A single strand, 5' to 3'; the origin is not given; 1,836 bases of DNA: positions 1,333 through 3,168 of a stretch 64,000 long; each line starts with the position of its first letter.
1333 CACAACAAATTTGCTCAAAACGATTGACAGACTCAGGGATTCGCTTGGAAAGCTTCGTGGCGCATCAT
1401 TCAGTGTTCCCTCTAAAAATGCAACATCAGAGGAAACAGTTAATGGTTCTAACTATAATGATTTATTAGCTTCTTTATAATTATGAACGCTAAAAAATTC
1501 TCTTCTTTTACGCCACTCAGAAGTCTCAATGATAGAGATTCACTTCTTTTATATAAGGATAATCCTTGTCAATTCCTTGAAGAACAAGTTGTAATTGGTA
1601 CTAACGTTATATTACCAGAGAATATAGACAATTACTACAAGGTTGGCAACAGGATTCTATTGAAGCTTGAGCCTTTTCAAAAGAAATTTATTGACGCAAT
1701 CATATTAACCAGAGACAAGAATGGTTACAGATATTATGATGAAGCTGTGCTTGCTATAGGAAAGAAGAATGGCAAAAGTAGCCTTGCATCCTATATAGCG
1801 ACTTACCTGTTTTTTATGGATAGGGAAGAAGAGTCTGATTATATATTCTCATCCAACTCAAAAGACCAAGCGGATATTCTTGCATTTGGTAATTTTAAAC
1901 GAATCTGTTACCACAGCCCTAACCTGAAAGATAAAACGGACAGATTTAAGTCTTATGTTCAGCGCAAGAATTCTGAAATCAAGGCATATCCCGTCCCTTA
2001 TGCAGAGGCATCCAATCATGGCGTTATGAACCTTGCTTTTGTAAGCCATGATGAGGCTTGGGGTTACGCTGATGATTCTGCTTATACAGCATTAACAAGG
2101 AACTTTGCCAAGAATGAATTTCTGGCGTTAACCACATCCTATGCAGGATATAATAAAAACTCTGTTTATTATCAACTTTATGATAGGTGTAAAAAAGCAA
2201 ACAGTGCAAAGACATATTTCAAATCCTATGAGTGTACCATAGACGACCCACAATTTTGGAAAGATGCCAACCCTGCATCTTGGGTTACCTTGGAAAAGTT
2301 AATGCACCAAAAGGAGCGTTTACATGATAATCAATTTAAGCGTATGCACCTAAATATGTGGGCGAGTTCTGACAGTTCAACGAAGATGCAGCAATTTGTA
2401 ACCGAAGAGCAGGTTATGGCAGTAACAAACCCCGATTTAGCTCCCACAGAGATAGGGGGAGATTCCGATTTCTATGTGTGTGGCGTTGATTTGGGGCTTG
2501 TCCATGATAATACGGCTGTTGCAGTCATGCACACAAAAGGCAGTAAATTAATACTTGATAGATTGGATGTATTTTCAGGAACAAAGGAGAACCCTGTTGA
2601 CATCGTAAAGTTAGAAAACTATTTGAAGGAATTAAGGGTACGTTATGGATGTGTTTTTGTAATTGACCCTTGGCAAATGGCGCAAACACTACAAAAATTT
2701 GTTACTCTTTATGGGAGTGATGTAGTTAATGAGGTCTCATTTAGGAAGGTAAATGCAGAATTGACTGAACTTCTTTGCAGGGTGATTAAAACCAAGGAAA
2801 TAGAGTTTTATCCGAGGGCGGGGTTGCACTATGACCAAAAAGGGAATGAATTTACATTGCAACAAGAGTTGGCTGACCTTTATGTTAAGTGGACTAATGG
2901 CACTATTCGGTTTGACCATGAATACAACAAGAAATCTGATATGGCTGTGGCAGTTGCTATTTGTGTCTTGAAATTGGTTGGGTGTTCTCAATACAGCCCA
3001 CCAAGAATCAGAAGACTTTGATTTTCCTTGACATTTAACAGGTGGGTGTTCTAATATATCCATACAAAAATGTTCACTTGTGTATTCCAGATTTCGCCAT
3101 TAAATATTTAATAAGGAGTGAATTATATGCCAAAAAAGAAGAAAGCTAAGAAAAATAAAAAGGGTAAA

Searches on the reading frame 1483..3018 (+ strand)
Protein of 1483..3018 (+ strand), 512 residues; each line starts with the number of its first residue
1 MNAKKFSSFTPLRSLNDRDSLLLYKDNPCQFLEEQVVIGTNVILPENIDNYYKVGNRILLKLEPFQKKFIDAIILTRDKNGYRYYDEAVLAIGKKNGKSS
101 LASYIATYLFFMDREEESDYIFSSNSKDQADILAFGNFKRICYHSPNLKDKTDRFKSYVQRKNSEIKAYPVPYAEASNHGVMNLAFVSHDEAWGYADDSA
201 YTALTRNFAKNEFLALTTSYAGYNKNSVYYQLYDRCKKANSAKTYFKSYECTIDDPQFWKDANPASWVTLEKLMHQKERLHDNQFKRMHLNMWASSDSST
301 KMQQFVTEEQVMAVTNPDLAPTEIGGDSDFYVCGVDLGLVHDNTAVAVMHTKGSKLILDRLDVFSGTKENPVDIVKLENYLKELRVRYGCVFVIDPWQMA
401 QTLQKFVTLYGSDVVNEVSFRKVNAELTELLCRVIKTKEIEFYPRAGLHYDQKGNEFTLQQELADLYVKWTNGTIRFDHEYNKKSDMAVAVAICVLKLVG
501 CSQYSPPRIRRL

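Call 20: search_protein_families(library=pfam, proteins=[window:1483-3018:+], max_evalue=0.01)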
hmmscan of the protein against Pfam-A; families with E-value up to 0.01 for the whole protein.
window:1483-3018:+ (512 aa): 1 family
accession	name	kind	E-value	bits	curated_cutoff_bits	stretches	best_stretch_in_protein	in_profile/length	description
PF03354.21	TerL_ATPase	-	9.3e-11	42.2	23.7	1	64-237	1-177/178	Terminase large subunit, ATPase domain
